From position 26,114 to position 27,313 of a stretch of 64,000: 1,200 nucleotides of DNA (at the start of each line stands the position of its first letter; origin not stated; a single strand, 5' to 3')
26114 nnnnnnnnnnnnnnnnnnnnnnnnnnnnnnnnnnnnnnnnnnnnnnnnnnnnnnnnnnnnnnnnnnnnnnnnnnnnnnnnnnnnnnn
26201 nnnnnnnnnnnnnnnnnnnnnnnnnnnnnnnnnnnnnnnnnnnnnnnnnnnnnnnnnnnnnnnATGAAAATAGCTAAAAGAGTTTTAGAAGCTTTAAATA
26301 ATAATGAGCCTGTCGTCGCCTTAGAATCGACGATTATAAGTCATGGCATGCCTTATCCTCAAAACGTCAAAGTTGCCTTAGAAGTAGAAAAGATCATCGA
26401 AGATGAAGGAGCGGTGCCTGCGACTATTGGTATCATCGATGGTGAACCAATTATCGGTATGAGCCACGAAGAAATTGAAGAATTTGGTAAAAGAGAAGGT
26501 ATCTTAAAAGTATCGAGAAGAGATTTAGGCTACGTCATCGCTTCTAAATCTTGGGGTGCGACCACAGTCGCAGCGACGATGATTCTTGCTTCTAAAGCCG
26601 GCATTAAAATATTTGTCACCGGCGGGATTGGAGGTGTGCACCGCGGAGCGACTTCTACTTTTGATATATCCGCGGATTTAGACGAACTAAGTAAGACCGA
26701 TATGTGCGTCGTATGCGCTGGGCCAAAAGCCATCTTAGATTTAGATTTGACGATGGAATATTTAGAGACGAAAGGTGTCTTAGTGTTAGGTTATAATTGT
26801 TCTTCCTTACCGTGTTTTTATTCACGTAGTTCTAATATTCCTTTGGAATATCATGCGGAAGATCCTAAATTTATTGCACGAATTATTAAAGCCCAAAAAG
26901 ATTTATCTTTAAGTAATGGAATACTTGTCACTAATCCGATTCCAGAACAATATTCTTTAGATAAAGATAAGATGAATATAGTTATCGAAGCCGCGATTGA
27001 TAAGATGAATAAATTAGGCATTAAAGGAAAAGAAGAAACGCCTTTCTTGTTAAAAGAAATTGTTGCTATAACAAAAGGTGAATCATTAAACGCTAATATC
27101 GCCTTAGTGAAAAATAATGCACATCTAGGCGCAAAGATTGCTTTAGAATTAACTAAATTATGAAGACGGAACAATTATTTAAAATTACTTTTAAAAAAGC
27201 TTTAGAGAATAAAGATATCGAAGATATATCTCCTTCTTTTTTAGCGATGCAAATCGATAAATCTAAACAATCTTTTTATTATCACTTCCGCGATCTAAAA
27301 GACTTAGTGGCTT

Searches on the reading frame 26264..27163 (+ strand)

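Call 17: search_protein_families(library=pfam, proteins=[window:26264-27163:+], max_evalue=0.001)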
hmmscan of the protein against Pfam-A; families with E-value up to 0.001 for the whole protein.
window:26264-27163:+ (299 aa): 1 family
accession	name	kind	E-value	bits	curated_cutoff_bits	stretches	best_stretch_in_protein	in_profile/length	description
PF04227.17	Indigoidine_A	-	5.6e-127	423.5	25.2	1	7-294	2-290/291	Indigoidine synthase A like protein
